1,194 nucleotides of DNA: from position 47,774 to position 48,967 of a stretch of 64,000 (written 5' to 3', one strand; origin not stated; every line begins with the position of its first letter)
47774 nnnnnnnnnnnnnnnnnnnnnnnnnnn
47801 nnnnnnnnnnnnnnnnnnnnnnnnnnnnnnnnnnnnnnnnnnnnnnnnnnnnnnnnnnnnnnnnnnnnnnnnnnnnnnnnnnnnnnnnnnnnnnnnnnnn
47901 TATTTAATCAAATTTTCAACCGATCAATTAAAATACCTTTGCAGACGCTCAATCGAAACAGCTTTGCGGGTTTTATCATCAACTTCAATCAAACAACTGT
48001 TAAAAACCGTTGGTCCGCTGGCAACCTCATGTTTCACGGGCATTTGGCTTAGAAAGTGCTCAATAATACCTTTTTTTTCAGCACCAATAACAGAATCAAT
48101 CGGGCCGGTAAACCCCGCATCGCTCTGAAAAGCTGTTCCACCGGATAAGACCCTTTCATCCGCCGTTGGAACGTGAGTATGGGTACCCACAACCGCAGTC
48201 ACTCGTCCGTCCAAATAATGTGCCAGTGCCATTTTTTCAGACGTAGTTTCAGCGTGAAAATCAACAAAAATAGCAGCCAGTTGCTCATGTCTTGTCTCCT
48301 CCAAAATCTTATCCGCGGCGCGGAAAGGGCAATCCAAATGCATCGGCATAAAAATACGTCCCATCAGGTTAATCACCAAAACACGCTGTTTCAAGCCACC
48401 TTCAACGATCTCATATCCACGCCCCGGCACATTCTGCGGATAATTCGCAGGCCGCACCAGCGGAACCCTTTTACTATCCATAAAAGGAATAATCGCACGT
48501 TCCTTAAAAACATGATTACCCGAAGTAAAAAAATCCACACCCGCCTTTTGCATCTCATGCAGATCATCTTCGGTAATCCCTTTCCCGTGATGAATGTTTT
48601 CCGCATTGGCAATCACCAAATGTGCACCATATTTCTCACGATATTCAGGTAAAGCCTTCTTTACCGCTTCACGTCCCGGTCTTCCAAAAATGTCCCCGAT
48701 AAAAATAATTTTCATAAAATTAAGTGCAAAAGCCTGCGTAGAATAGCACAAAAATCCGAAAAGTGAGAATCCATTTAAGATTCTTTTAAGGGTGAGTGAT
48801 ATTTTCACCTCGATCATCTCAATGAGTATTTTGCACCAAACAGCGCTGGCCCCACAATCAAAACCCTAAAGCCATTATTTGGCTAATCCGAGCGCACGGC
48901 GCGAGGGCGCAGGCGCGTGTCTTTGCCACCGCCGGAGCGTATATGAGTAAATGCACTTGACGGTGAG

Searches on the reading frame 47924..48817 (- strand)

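Call 69: search_protein_families(library=pfam, proteins=[window:47924-48817:-], max_evalue=0.00001)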
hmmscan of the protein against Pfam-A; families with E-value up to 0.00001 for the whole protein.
window:47924-48817:- (297 aa): 2 families
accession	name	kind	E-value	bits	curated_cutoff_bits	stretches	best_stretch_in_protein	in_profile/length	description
PF13277.11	YmdB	-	1e-102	343.2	27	1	38-292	1-253/253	YmdB-like protein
PF00149.33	Metallophos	-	5.5e-10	40.4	21.5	1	35-217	1-191/191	Calcineurin-like phosphoesterase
